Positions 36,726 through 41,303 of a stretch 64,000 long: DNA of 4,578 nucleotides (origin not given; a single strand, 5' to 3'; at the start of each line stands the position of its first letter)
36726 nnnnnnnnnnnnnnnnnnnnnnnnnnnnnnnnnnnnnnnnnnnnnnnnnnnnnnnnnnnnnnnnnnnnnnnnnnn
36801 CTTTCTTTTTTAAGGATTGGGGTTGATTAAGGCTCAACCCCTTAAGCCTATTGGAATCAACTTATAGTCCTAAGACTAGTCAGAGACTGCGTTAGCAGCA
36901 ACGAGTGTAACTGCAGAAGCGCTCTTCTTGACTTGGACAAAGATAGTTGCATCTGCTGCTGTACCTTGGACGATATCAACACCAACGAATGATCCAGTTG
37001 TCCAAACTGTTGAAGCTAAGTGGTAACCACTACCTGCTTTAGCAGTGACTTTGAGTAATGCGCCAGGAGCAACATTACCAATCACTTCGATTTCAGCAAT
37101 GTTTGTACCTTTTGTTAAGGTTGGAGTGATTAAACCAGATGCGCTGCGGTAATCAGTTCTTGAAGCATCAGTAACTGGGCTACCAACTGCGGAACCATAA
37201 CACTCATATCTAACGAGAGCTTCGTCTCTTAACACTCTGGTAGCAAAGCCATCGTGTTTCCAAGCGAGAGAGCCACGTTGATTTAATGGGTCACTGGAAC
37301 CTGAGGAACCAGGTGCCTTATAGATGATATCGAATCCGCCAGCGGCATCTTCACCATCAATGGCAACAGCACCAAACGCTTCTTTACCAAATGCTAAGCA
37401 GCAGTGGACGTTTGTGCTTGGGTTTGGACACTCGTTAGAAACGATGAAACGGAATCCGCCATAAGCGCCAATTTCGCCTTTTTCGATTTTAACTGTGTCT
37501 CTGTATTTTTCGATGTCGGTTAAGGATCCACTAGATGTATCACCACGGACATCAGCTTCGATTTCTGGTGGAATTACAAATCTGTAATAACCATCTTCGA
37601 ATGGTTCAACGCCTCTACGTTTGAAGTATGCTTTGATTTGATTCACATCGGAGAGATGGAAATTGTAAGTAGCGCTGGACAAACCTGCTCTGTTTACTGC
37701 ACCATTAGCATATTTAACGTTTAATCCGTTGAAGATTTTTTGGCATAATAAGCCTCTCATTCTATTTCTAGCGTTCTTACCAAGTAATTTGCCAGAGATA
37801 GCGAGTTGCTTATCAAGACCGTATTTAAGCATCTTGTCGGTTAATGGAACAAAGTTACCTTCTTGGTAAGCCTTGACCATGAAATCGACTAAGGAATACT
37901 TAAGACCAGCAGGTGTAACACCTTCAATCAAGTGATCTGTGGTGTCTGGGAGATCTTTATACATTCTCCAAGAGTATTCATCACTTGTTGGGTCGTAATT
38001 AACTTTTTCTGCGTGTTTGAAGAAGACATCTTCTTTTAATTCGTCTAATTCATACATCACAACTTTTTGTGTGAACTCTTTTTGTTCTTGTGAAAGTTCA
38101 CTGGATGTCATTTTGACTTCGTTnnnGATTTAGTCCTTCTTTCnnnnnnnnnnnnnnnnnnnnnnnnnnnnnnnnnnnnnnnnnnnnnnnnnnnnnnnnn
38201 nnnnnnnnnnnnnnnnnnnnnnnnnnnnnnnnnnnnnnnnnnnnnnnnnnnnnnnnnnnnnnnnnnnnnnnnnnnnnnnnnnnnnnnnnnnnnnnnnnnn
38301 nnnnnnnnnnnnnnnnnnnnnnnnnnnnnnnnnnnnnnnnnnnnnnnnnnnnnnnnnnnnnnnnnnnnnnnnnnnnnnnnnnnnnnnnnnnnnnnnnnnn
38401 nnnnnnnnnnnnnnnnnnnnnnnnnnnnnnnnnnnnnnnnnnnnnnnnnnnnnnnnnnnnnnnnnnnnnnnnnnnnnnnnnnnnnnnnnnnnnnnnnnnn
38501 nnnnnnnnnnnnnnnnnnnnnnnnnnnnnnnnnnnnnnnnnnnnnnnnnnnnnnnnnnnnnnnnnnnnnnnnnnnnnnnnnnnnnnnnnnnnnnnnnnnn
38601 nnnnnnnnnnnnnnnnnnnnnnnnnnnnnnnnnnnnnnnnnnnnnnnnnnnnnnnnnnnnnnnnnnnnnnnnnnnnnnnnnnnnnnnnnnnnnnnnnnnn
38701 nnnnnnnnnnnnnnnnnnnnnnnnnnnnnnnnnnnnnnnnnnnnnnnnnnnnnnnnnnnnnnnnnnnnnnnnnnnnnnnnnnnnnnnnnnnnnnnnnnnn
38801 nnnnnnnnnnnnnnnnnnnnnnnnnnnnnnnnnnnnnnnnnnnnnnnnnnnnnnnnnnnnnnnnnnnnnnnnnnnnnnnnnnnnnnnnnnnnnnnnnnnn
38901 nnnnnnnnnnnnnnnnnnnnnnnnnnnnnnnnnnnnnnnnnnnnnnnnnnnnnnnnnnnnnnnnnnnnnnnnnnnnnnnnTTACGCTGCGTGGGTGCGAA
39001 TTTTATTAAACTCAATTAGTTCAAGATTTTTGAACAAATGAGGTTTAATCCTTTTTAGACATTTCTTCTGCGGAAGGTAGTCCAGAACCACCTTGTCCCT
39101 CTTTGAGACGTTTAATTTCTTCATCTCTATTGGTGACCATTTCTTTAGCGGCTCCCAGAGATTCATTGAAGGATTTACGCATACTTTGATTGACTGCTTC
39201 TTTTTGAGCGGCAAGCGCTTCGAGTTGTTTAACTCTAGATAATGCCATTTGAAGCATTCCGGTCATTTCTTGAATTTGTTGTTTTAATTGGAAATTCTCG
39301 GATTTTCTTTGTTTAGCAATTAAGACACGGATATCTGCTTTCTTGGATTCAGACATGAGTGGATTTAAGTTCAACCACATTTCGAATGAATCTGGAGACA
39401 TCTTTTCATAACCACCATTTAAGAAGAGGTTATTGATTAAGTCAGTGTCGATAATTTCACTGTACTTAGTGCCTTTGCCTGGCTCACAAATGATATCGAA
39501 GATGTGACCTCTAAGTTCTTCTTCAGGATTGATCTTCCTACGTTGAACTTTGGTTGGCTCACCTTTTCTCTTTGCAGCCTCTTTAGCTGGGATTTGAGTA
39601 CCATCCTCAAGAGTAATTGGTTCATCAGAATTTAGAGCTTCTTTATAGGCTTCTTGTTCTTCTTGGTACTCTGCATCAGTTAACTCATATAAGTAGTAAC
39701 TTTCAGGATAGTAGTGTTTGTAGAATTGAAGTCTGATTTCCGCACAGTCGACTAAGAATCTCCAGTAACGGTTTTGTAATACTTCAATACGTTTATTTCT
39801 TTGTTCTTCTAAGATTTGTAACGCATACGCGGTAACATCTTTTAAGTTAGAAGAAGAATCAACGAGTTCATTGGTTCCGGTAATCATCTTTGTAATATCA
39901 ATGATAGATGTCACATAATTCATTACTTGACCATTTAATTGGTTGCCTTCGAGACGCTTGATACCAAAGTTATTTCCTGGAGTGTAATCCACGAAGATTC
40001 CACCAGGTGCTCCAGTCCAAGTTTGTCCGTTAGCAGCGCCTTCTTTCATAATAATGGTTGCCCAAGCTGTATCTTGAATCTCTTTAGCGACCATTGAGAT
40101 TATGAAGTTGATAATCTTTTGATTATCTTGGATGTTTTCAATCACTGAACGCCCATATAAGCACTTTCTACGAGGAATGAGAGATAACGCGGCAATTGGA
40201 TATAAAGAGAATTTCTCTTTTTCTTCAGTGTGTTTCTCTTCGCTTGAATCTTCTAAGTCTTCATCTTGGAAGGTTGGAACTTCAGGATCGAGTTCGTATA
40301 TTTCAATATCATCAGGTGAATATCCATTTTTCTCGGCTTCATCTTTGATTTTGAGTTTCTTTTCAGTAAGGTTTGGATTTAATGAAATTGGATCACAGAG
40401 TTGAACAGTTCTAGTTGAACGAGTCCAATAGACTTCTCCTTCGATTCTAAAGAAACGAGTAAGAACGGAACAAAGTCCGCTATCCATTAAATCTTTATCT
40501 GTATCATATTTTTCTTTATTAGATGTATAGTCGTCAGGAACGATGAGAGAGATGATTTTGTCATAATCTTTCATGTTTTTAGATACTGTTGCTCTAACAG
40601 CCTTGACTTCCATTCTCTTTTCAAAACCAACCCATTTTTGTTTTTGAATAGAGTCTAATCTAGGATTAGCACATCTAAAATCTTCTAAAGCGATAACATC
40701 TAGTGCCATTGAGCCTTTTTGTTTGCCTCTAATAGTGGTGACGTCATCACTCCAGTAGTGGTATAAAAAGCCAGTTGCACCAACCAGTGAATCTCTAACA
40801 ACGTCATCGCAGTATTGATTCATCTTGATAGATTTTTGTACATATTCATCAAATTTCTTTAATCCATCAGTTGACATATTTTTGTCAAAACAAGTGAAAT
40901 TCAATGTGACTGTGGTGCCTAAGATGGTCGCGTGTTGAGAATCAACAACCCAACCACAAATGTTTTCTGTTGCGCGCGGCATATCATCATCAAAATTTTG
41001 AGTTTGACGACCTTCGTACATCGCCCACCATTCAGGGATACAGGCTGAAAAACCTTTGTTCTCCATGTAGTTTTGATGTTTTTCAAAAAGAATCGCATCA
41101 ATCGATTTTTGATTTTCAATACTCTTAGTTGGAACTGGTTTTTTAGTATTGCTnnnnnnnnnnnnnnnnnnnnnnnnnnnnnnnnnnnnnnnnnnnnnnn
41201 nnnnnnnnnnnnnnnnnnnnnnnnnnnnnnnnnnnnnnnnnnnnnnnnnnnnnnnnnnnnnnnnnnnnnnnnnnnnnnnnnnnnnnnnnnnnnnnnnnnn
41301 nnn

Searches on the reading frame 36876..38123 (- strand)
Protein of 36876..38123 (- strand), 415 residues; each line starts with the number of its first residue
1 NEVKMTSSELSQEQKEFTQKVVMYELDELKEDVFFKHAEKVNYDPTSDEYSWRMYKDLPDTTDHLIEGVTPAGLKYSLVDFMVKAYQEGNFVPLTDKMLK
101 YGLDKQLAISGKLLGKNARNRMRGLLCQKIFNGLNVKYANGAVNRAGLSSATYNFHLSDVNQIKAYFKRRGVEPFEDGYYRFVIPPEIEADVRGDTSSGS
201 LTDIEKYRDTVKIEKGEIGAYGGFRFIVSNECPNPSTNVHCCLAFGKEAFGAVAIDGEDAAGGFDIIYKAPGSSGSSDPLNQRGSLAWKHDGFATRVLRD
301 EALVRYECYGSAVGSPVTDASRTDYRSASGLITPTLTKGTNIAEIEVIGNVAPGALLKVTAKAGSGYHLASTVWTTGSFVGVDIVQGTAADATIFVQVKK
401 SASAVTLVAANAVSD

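Call 15: search_protein_families(library=phrogs, proteins=[window:36876-38123:-], max_evalue=0.001)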
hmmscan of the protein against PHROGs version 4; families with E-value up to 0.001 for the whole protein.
window:36876-38123:- (415 aa): 2 families
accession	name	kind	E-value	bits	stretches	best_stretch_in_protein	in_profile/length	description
phrog_1357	-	head and packaging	1.2e-33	117.5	1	6-311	25-347/356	major head protein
phrog_267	-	head and packaging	0.00037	20.7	1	162-253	195-284/410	major head protein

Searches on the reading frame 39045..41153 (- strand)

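Call 15: search_protein_families(library=phrogs, proteins=[window:39045-41153:-], max_evalue=0.001)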
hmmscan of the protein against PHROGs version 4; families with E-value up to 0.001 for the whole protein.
window:39045-41153:- (702 aa): 2 families
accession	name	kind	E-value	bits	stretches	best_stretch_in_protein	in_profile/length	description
phrog_156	-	head and packaging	3.7e-14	53.1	1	104-666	106-637/681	portal protein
phrog_1216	-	head and packaging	6.6e-05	22.6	1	314-458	337-489/714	portal protein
